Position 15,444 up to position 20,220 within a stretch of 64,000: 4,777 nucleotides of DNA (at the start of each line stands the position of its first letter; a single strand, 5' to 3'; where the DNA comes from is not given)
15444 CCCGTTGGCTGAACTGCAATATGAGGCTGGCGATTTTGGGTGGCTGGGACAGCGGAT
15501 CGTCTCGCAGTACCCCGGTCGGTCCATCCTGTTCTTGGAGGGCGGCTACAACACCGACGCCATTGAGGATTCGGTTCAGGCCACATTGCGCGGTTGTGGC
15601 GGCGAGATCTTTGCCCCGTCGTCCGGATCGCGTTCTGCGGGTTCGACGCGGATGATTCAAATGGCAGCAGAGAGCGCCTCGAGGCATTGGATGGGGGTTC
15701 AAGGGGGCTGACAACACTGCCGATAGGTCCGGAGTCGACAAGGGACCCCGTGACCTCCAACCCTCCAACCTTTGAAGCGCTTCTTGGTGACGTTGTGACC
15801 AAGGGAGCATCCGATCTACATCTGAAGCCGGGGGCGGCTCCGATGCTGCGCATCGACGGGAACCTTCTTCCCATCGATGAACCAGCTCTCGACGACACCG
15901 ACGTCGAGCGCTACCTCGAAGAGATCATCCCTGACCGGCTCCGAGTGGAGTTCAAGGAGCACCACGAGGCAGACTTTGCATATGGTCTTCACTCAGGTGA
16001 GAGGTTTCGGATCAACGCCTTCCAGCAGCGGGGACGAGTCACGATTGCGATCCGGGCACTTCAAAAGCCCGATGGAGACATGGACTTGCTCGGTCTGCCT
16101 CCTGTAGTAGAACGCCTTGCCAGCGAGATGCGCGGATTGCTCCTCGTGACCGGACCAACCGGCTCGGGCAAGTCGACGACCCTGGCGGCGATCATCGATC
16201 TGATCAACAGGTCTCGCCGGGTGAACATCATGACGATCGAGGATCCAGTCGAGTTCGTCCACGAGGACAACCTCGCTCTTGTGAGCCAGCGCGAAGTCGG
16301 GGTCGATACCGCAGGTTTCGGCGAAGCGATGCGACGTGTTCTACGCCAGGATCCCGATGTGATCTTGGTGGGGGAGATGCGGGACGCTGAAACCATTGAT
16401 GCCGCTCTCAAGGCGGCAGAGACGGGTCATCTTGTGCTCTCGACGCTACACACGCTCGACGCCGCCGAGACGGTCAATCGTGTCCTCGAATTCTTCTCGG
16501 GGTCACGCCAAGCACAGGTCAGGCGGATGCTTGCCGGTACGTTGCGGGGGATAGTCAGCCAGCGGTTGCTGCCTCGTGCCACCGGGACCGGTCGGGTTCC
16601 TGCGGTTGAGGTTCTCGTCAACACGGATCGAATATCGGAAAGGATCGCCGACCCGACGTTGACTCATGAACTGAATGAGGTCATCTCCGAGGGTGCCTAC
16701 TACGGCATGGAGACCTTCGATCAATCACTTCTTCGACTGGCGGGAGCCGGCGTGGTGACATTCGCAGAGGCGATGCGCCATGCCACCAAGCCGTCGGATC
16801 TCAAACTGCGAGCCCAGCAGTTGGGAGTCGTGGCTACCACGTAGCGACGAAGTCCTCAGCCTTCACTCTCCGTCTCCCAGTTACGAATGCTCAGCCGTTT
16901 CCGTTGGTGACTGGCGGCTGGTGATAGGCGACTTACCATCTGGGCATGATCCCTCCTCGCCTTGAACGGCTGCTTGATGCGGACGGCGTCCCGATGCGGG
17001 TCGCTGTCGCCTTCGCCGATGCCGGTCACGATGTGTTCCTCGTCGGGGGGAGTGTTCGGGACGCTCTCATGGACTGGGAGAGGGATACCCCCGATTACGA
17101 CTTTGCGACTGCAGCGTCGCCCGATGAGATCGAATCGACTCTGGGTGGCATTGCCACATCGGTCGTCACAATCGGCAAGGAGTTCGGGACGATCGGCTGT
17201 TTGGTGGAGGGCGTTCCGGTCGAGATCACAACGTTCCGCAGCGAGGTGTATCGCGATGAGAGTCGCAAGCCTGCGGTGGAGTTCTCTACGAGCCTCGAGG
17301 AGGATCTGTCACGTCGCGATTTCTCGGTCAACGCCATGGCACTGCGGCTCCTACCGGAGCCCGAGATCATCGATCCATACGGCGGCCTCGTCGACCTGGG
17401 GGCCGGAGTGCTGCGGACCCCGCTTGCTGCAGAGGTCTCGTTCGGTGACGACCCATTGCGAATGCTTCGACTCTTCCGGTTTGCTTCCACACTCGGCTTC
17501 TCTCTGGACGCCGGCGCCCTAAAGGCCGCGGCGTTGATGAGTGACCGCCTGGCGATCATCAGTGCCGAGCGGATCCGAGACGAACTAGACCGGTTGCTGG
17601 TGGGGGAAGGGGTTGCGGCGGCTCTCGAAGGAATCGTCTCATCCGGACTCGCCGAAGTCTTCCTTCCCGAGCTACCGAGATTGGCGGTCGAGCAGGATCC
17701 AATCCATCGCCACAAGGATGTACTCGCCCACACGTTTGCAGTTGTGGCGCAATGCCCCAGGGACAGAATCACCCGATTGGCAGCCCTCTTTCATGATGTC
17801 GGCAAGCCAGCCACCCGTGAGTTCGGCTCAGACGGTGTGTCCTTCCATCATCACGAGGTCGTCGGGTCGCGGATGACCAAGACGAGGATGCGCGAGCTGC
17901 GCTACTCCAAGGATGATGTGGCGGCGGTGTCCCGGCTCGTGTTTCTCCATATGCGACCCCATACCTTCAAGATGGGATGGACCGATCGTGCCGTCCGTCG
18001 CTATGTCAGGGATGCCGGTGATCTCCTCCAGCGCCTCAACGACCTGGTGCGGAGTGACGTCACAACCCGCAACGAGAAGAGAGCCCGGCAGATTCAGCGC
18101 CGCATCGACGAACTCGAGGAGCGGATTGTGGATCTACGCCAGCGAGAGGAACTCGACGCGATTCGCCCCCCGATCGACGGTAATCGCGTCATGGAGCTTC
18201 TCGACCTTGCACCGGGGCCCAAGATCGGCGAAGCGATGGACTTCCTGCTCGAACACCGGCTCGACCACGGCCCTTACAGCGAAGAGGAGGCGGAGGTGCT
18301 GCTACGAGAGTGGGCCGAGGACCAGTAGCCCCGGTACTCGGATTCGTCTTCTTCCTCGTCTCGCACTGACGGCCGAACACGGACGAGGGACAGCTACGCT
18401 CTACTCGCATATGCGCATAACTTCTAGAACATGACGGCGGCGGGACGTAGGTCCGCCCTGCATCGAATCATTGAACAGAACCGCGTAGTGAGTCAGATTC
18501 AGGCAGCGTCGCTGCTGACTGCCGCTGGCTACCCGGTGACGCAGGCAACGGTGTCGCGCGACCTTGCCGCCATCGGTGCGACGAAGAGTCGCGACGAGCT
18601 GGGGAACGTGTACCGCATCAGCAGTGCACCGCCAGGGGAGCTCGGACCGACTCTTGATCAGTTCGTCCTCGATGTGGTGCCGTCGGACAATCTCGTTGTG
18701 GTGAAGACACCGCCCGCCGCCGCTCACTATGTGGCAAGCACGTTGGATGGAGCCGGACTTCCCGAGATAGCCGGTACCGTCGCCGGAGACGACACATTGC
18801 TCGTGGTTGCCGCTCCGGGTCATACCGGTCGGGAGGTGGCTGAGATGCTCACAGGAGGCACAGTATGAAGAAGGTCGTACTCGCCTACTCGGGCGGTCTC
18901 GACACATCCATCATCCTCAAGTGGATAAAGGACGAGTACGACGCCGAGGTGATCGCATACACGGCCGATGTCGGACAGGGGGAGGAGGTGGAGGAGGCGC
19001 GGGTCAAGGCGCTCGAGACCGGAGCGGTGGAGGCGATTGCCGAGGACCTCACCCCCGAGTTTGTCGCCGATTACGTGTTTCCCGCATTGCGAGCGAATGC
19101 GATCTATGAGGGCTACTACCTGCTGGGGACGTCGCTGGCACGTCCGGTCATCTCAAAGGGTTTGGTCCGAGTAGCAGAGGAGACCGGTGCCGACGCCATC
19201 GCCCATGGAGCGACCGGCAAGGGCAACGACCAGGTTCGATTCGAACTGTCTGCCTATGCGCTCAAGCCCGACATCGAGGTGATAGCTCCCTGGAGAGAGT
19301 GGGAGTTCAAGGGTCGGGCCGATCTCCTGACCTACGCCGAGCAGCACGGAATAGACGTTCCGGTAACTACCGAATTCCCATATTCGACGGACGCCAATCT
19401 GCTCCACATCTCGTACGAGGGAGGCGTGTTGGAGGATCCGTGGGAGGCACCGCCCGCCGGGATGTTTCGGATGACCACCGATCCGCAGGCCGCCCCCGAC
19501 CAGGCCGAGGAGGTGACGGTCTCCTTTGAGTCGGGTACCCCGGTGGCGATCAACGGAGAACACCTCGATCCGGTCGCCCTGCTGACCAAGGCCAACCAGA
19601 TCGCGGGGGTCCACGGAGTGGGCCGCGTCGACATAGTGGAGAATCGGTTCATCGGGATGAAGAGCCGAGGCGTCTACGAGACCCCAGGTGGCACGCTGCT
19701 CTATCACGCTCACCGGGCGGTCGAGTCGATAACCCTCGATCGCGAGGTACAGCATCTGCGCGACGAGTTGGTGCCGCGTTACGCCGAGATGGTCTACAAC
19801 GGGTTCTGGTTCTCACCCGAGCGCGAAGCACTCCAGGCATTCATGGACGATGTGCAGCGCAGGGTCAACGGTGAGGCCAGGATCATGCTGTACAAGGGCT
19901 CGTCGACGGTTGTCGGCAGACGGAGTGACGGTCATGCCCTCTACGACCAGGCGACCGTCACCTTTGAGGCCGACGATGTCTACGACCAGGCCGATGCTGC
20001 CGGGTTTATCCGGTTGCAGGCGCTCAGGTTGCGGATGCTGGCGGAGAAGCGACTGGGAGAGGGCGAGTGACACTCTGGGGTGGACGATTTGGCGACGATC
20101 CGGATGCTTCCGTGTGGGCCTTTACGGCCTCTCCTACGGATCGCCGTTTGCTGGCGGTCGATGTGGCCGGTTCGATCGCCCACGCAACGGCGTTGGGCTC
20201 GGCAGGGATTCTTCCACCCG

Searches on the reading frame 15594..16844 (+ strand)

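Call 65: search_protein_families(library=pfam, proteins=[window:15594-16844:+], max_evalue=0.00001)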
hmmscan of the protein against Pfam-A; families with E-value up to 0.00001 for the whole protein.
window:15594-16844:+ (416 aa): 1 family
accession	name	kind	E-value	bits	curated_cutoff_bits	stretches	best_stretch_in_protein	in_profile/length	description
PF00437.27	T2SSE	-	4.6e-51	174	24.9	1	61-334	13-286/370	Type II/IV secretion system protein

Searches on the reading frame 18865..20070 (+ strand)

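Call 66: search_protein_families(library=pfam, proteins=[window:18865-20070:+], max_evalue=0.00001)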
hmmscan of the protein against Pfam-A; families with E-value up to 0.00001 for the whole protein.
window:18865-20070:+ (401 aa): 2 families
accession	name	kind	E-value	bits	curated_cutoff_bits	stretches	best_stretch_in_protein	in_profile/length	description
PF20979.2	Arginosuc_syn_C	-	1.2e-85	287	27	1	173-391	1-218/219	Arginosuccinate synthase C-terminal domain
PF00764.25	Arginosuc_synth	-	1.5e-65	220.6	27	1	3-163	1-161/162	Arginosuccinate synthase N-terminal HUP domain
